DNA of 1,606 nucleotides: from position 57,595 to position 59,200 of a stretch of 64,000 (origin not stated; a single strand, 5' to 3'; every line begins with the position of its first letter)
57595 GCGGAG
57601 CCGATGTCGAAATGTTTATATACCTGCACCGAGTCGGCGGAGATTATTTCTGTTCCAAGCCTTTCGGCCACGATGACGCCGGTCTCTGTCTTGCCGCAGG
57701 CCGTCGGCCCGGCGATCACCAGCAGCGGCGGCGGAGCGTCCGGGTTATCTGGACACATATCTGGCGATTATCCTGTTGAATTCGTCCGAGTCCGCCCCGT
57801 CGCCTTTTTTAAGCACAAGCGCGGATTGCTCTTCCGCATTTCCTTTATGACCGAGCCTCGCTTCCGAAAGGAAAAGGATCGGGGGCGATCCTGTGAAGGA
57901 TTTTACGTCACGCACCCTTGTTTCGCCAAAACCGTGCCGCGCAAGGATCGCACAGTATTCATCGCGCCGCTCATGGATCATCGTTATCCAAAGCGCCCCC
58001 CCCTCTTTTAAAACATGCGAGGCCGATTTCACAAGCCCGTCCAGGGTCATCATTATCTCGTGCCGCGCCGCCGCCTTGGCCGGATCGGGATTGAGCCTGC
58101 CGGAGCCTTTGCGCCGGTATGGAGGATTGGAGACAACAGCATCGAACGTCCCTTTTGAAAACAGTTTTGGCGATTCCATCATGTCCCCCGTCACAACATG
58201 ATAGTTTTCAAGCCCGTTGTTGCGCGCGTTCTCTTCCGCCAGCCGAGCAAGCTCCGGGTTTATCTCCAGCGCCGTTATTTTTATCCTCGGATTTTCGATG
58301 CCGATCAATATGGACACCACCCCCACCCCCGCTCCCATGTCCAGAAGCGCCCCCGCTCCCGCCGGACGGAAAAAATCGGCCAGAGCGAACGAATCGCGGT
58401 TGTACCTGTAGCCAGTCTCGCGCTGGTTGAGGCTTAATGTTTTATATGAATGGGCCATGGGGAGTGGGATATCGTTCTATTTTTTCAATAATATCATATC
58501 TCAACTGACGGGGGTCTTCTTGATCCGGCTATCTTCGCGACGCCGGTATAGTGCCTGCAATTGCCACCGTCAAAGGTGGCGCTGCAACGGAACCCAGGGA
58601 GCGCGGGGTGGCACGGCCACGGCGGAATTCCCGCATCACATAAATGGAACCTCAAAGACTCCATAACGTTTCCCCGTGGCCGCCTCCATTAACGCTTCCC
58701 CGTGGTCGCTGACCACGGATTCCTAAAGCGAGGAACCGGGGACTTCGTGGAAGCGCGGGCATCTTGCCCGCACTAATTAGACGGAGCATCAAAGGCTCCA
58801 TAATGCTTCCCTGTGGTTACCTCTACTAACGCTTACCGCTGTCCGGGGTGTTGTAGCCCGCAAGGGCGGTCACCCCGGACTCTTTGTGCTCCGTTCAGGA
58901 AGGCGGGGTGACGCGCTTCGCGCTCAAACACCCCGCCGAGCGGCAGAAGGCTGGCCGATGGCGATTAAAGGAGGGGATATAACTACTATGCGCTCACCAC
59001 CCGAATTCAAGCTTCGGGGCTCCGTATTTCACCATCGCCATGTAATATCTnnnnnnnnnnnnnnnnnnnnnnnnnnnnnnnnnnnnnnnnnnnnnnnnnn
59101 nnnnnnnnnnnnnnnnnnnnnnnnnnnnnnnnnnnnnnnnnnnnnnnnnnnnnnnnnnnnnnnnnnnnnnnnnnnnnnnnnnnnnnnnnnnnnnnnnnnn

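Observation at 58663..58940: Second, diverged copy (B) of the composite repeat, between the tRNA-methyltransferase gene and the SQR-like operon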

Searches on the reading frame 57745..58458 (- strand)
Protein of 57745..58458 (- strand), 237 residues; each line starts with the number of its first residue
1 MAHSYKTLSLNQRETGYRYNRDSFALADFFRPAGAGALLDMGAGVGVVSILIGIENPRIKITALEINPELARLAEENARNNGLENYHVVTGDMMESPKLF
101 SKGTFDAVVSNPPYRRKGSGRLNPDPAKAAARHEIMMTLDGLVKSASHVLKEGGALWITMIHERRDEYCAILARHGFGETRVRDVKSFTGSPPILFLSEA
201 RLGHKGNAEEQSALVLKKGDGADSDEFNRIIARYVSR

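Call 10: search_protein_families(library=pfam, proteins=[window:57745-58458:-])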
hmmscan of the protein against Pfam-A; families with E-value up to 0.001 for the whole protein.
window:57745-58458:- (237 aa): 13 families
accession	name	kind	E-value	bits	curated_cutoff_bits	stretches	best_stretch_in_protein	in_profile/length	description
PF05175.20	MTS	-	3.4e-19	69.6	23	1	26-181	23-158/170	Methyltransferase small domain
PF13847.12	Methyltransf_31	-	1.1e-12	48.3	27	1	37-162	6-113/145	Methyltransferase domain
PF13649.12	Methyltransf_25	-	4.3e-09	37.4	27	1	39-110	2-70/97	Methyltransferase domain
PF08241.18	Methyltransf_11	-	4.1e-08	34.2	21.2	1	39-111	1-67/95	Methyltransferase domain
PF02475.24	TRM5-TYW2_MTfase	-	3.2e-07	30.9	28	1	38-114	40-114/164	TRM5/TYW2 methyltransferase domain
PF08242.18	Methyltransf_12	-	2.3e-06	28.7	30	1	39-111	1-72/98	Methyltransferase domain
PF02390.23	Methyltransf_4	-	1.9e-05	24.6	24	1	38-156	5-113/173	Putative methyltransferase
PF02384.22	N6_Mtase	-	2.8e-05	24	20.4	1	55-117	74-138/311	N-6 DNA Methylase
PF01189.24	Methyltr_RsmB-F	-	3.5e-05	24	27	1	33-156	7-134/199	16S rRNA methyltransferase RsmB/F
PF01170.24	UPF0020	-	6.5e-05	23.2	22.3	1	56-116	74-133/197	RMKL-like, methyltransferase domain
PF06325.19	PrmA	-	0.00015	21.8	22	1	37-111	164-233/296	Ribosomal protein L11 methyltransferase (PrmA)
PF07669.17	Eco57I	-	0.00031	21.3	25.3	1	93-118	62-88/171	Eco57I restriction-modification methylase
PF13489.12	Methyltransf_23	-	0.00084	19.5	27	0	33-111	21-88/164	Methyltransferase domain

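Call 13: find_encoding_contigs(protein=window:57745-58458:-, flank=10000, max_places=10)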
Protein window:57745-58458:- (237 aa): 4 contigs read that carry it; 4 places shown.
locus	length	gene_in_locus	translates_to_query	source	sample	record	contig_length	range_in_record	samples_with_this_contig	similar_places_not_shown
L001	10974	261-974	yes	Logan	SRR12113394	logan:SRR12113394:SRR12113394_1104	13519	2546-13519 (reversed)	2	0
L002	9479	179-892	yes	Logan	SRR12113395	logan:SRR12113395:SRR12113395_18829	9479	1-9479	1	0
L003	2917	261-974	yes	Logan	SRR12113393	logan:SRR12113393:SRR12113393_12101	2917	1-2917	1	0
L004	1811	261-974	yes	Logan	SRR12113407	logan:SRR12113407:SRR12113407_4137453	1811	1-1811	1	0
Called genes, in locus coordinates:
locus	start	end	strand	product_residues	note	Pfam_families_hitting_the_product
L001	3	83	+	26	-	?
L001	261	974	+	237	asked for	PF05175:MTS, PF02390:Methyltransf_4 (faint), PF02475:TRM5-TYW2_MTfase (weak), PF13649:Methyltransf_25, PF13847:Methyltransf_31, PF08241:Methyltransf_11 (weak), PF08242:Methyltransf_12 (weak)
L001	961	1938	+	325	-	PF01745:IPT, PF01715:IPPT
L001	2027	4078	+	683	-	PF07719:TPR_2 (faint), PF13428:TPR_14 (faint), PF13174:TPR_6 (weak), PF13424:TPR_12 (weak), PF13432:TPR_16, PF14559:TPR_19 (weak), PF01464:SLT, PF27553:SLT_superhelical (weak), +1 more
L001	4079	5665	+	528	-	PF07969:Amidohydro_3, PF01979:Amidohydro_1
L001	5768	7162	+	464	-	PF00990:GGDEF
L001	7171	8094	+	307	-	PF01973:MptE-like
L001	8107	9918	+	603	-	PF13231:PMT_2, PF00515:TPR_1 (faint), PF07719:TPR_2 (faint), PF14559:TPR_19 (faint), PF13181:TPR_8 (faint), PF13424:TPR_12 (faint), PF13431:TPR_17 (faint), PF13414:TPR_11 (weak)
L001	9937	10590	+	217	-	PF01634:HisG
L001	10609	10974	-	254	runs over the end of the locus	-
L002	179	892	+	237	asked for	PF05175:MTS, PF02390:Methyltransf_4 (faint), PF02475:TRM5-TYW2_MTfase (weak), PF13649:Methyltransf_25, PF13847:Methyltransf_31, PF08241:Methyltransf_11 (weak), PF08242:Methyltransf_12 (weak)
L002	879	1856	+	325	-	PF01745:IPT, PF01715:IPPT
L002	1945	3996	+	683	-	PF07719:TPR_2 (faint), PF13428:TPR_14 (faint), PF13174:TPR_6 (weak), PF13424:TPR_12 (weak), PF13432:TPR_16, PF14559:TPR_19 (weak), PF01464:SLT, PF27553:SLT_superhelical (weak), +1 more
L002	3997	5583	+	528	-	PF07969:Amidohydro_3, PF01979:Amidohydro_1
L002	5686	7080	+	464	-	PF00990:GGDEF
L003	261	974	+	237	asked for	PF05175:MTS, PF02390:Methyltransf_4 (faint), PF02475:TRM5-TYW2_MTfase (weak), PF13649:Methyltransf_25, PF13847:Methyltransf_31, PF08241:Methyltransf_11 (weak), PF08242:Methyltransf_12 (weak)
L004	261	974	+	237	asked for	PF05175:MTS, PF02390:Methyltransf_4 (faint), PF02475:TRM5-TYW2_MTfase (weak), PF13649:Methyltransf_25, PF13847:Methyltransf_31, PF08241:Methyltransf_11 (weak), PF08242:Methyltransf_12 (weak)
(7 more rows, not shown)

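Call 42: find_homologous_proteins(query=window:57745-58458:-, max_evalue=1e-20)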
Query window:57745-58458:- (237 aa): 406 proteins with E <= 1e-20 among 1547 candidates; the best 120 are listed.
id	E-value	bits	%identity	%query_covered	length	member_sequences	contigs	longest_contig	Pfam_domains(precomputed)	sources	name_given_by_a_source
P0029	5.1e-153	525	100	100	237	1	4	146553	PF13847.13,PF05175.21,PF13649.13,PF02390.24,PF02475.24,PF08241.19,PF08242.19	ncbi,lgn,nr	ncbi:MAG: methyltransferase [Nitrospinae bacterium]|nr:methyltransferase [Nitrospinota bacterium]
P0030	2.4e-88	314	65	97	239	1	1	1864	PF13847.13,PF05175.21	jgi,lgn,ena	-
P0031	4.8e-83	296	61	97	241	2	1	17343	PF13847.13,PF05175.21,PF13649.13,PF08242.19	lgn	-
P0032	2.0e-81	291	61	97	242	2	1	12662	PF13847.13,PF05175.21,PF13649.13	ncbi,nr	ncbi:MAG: methyltransferase [Nitrospinae bacterium]|nr:methyltransferase [Nitrospinota bacterium]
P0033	2.6e-80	287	59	96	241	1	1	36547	PF13847.13,PF06325.20,PF05175.21,PF13649.13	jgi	jgi:tRNA1Val (adenine37-N6)-methyltransferase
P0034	4.2e-79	283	58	97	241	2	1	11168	PF13847.13,PF05175.21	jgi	jgi:tRNA1Val (adenine37-N6)-methyltransferase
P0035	5.5e-79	283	60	97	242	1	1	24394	PF13847.13,PF05175.21,PF13649.13,PF08241.19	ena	-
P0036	7.2e-79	283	59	97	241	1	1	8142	PF13847.13,PF05175.21,PF13649.13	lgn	-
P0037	3.8e-78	280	58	97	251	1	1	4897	PF13847.13,PF05175.21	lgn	-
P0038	4.0e-76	274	57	97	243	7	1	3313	PF13847.13,PF05175.21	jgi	jgi:tRNA1Val (adenine37-N6)-methyltransferase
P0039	2.3e-75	271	57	97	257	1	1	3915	PF05175.21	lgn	-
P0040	5.0e-75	270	55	99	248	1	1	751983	PF13847.13,PF05175.21,PF13649.13,PF08241.19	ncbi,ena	-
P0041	1.8e-74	268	59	93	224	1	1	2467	PF05175.21,PF13649.13,PF08241.19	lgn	-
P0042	4.9e-74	267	57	96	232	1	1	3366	PF13847.13,PF05175.21,PF13649.13,PF08241.19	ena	-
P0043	1.2e-71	259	54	97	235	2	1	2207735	PF13847.13,PF06325.20,PF05175.21,PF03602.22,PF13649.13,PF01170.25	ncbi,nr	ncbi:MAG: methyltransferase [Nitrospinae bacterium]|nr:methyltransferase [Nitrospinota bacterium]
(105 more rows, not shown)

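Call 48: list_cluster_members(proteins=[P0029, P0004, P0006, P0007, P0009, P0020, P0003, P0008, P0012, P0043])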
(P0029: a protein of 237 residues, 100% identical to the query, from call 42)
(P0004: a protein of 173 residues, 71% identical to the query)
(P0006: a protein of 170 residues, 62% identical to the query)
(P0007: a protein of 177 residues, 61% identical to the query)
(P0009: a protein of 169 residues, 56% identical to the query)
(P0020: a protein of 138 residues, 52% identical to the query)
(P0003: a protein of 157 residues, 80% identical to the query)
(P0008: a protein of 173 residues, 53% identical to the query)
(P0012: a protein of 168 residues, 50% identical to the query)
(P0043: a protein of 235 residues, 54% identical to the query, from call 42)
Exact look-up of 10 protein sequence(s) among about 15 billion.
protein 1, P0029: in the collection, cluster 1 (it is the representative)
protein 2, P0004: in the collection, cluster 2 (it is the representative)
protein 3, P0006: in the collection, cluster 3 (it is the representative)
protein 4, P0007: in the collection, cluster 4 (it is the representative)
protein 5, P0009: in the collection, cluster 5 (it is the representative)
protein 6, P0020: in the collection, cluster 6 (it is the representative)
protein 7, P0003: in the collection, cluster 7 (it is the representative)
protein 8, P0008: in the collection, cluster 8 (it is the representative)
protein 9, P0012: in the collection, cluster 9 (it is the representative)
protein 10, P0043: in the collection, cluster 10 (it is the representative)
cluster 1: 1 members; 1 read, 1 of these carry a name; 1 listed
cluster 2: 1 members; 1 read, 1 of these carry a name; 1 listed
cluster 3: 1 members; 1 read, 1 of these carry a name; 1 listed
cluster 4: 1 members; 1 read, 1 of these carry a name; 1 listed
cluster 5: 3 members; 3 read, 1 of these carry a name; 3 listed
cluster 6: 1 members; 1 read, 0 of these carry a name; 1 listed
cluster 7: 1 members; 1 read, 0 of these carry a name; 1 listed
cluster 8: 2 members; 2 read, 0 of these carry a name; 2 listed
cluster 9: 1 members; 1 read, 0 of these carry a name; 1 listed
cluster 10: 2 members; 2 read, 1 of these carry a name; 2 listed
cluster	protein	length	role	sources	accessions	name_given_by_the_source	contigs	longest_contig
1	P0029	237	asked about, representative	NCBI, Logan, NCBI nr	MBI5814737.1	MAG: methyltransferase [Nitrospinae bacterium] | methyltransferase [Nitrospinota bacterium]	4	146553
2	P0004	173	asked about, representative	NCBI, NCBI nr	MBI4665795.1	MAG: transposase [Nitrospinae bacterium] | transposase [Nitrospinota bacterium]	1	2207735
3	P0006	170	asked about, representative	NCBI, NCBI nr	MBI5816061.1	MAG: transposase [Nitrospinae bacterium] | transposase [Nitrospinota bacterium]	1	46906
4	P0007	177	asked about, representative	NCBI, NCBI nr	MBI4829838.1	MAG: transposase, partial [Nitrospinae bacterium] | transposase [Nitrospinota bacterium]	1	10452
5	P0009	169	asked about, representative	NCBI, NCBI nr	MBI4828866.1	MAG: transposase [Nitrospinae bacterium] | transposase [Nitrospinota bacterium]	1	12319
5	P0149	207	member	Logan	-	-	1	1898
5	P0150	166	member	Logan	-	-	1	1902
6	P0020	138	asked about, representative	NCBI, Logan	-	-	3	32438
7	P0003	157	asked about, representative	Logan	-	-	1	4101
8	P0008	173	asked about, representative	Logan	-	-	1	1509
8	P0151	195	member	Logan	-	-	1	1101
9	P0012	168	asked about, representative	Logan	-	-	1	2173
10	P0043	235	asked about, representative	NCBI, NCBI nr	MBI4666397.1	MAG: methyltransferase [Nitrospinae bacterium] | methyltransferase [Nitrospinota bacterium]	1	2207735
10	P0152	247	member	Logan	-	-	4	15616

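Call 49: find_encoding_contigs(protein=P0043, flank=4000, max_places=2)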
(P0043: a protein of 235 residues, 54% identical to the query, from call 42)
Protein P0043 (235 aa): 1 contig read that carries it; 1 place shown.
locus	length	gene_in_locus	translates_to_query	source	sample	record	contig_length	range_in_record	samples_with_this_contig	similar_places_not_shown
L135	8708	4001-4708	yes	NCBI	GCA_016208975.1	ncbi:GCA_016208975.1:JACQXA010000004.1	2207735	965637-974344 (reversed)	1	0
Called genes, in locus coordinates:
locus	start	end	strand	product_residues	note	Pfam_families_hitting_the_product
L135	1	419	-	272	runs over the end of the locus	PF01209:Ubie_methyltran, PF13489:Methyltransf_23, PF13847:Methyltransf_31, PF08241:Methyltransf_11, PF08242:Methyltransf_12, PF13649:Methyltransf_25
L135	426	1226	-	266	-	PF00561:Abhydrolase_1, PF00975:Thioesterase (weak), PF12146:Hydrolase_4 (faint), PF12697:Abhydrolase_6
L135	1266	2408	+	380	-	PF01041:DegT_DnrJ_EryC1, PF00266:Aminotran_5 (faint), PF01053:Cys_Met_Meta_PP (weak), PF01212:Beta_elim_lyase (weak)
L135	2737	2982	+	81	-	-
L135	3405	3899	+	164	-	PF03646:FlaG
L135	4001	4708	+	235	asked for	PF05175:MTS, PF03602:Cons_hypoth95 (weak), PF06325:PrmA (weak), PF01170:UPF0020 (weak), PF13847:Methyltransf_31, PF13649:Methyltransf_25 (weak)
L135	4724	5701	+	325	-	PF01745:IPT (weak), PF01715:IPPT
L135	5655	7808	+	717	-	PF13174:TPR_6 (faint), PF14559:TPR_19 (faint), PF01464:SLT, PF27553:SLT_superhelical (weak)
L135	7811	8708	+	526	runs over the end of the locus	PF07969:Amidohydro_3, PF01979:Amidohydro_1 (faint)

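Call 50: find_encoding_contigs(protein=P0033, flank=4000, max_places=2)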
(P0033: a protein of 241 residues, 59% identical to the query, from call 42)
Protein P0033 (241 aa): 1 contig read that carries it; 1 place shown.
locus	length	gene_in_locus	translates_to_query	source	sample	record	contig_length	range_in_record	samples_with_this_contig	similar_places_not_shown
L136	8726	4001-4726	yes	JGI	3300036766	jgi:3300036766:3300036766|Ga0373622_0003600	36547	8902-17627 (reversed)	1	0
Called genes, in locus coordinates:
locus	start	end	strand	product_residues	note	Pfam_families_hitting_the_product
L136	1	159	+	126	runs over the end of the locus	PF00072:Response_reg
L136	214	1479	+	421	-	PF13428:TPR_14 (faint), PF14559:TPR_19 (faint), PF19413:YaiO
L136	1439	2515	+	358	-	PF02985:HEAT (faint), PF13646:HEAT_2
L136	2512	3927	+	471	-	PF13506:Glyco_transf_21 (faint), PF13641:Glyco_tranf_2_3, PF00535:Glycos_transf_2, PF03142:Chitin_synth_2 (faint), PF13632:Glyco_trans_2_3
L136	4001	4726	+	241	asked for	PF05175:MTS, PF06325:PrmA (faint), PF13649:Methyltransf_25 (weak), PF13847:Methyltransf_31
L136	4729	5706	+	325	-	PF01745:IPT, PF01715:IPPT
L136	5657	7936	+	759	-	PF09976:TPR_21 (faint), PF13432:TPR_16 (faint), PF13181:TPR_8 (faint), PF13424:TPR_12 (faint), PF01464:SLT, PF27553:SLT_superhelical (weak)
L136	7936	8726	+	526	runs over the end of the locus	PF07969:Amidohydro_3, PF01979:Amidohydro_1 (weak)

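Call 51: find_encoding_contigs(protein=P0031, flank=4000, max_places=2)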
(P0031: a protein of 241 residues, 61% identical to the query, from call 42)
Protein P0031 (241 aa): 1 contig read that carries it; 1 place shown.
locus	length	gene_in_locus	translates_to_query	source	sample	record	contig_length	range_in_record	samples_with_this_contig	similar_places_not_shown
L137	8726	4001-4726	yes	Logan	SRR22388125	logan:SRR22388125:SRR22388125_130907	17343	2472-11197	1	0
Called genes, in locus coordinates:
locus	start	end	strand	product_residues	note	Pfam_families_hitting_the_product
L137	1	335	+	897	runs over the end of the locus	PF03170:CBM_BcsB_1st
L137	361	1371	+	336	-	PF01270:Glyco_hydro_8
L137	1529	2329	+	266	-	PF00211:Guanylate_cyc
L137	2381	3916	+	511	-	PF11658:CBP_BcsG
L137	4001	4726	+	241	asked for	PF05175:MTS, PF08242:Methyltransf_12 (weak), PF13649:Methyltransf_25 (weak), PF13847:Methyltransf_31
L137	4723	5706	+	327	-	PF01745:IPT, PF01715:IPPT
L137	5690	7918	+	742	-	PF07719:TPR_2 (faint), PF09976:TPR_21 (faint), PF13181:TPR_8 (faint), PF13174:TPR_6 (faint), PF01464:SLT, PF27553:SLT_superhelical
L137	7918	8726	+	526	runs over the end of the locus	PF07969:Amidohydro_3, PF01979:Amidohydro_1 (weak)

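Call 73: search_protein_families(library=ncbifam, proteins=[window:57745-58458:-], max_evalue=0.001)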
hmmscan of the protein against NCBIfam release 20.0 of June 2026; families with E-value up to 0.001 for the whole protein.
window:57745-58458:- (237 aa): 25 families
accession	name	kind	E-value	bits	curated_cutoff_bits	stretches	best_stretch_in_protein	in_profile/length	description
TIGR03534.1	RF_mod_PrmC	equivalog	1.3e-20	74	199.1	1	36-182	90-241/253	peptide chain release factor N(5)-glutamine methyltransferase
NF011529.0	PRK14968.1-3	equivalog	2.8e-15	56.3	162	1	3-160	3-156/198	putative methyltransferase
NF047853.1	tRm6a37MtseTrmN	equivalog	3.1e-14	53.3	350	1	35-234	44-240/244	tRNA(1)(Val) (adenine(37)-N(6))-methyltransferase TrmN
TIGR00536.1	hemK_fam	subfamily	3.2e-12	46.1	115.5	1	36-156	116-240/286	HemK family protein methyltransferase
NF011530.0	PRK14968.1-4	equivalog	2e-10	40.3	243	1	7-186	10-184/202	putative methyltransferase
TIGR02469.1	CbiT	equivalog_domain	6.7e-10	39.3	78.3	1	37-109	22-93/124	precorrin-6Y C5,15-methyltransferase (decarboxylating) subunit CbiT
NF006138.0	PRK08287.1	equivalog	8.8e-10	38.7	210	1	35-92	32-89/189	decarboxylating cobalt-precorrin-6B (C(15))-methyltransferase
TIGR03533.1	L3_gln_methyl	equivalog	9.2e-10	38.3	229.7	1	28-156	115-247/284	50S ribosomal protein L3 N(5)-glutamine methyltransferase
TIGR00537.1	hemK_rel_arch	hypoth_equivalog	2.4e-09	37.1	87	1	20-157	5-137/179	HemK2/MTQ2 family protein methyltransferase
NF011527.0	PRK14968.1-1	equivalog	5.9e-08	32.7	242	1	15-182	13-174/192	putative methyltransferase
NF007023.0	PRK09489.1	equivalog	7.8e-08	31.9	295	1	30-116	192-273/342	16S rRNA (guanine(1207)-N(2))-methyltransferase RsmC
NF005640.0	PRK07402.1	equivalog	8.7e-07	28.7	219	1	31-93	40-102/200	precorrin-6Y C5,15-methyltransferase subunit CbiT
NF001784.0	PRK00517.2-1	equivalog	1.8e-06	27.7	244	1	38-111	155-228/290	50S ribosomal protein L11 methyltransferase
NF001785.0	PRK00517.2-2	equivalog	2.2e-06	27.1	188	1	37-111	148-218/282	50S ribosomal protein L11 methyltransferase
TIGR03704.1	PrmC_rel_meth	equivalog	2.5e-06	27.1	248.8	1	37-142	89-188/251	putative protein N(5)-glutamine methyltransferase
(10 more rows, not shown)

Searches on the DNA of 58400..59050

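Call 9: search_rna_families(source=window, start=58400, end=59050, threshold=evalue, max_evalue=10)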
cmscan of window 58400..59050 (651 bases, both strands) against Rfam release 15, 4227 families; matches with E-value up to 10: 1.
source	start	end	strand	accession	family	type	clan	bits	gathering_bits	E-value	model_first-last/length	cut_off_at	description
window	58855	58925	+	RF00733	mir-296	Gene; miRNA;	-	15.9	66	2.7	1-79/79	no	mir-296 microRNA precursor family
